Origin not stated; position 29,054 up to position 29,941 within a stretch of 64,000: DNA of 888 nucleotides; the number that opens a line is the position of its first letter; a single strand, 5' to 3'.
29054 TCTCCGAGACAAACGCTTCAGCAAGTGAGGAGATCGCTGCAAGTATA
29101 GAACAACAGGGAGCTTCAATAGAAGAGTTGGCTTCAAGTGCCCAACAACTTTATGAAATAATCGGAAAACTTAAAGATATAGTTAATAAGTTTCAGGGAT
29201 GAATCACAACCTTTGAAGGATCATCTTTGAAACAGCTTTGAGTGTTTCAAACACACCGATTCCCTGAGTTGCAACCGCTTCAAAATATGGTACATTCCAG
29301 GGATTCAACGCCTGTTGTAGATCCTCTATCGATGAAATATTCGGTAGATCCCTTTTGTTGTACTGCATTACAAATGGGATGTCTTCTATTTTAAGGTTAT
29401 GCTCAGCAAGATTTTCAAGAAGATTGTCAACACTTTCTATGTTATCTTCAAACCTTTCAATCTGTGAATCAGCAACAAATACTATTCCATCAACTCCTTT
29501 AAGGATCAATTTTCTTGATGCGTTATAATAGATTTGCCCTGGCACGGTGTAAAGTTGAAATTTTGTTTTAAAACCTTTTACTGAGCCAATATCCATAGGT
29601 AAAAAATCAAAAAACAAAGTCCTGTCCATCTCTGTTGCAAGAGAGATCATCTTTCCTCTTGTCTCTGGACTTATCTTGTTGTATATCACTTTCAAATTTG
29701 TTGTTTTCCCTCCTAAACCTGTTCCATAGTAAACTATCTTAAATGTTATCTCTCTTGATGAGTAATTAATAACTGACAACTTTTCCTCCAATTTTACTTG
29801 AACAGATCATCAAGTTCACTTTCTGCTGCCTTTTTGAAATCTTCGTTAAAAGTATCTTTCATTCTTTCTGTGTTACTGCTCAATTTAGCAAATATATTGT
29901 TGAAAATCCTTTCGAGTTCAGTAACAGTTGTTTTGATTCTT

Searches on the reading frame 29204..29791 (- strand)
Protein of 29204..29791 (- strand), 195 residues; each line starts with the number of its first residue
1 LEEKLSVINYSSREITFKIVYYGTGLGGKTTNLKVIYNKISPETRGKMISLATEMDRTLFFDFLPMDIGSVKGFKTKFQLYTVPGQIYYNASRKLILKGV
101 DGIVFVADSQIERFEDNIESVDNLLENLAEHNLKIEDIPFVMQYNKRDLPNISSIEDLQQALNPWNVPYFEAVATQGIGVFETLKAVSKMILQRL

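Call 8: search_protein_families(library=pfam, proteins=[window:29204-29791:-], max_evalue=0.00001)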
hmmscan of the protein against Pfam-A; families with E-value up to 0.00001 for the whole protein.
window:29204-29791:- (195 aa): 3 families
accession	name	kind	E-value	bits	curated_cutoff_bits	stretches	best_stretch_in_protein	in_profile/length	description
PF00025.27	Arf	-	7.6e-08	32.5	22.3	1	67-167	49-145/174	ADP-ribosylation factor family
PF04670.18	Gtr1_RagA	-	2.8e-07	30.7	22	1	18-136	1-113/232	Gtr1/RagA G protein conserved region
PF00071.28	Ras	-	3.7e-07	30.3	21.6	1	53-192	26-161/162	Ras family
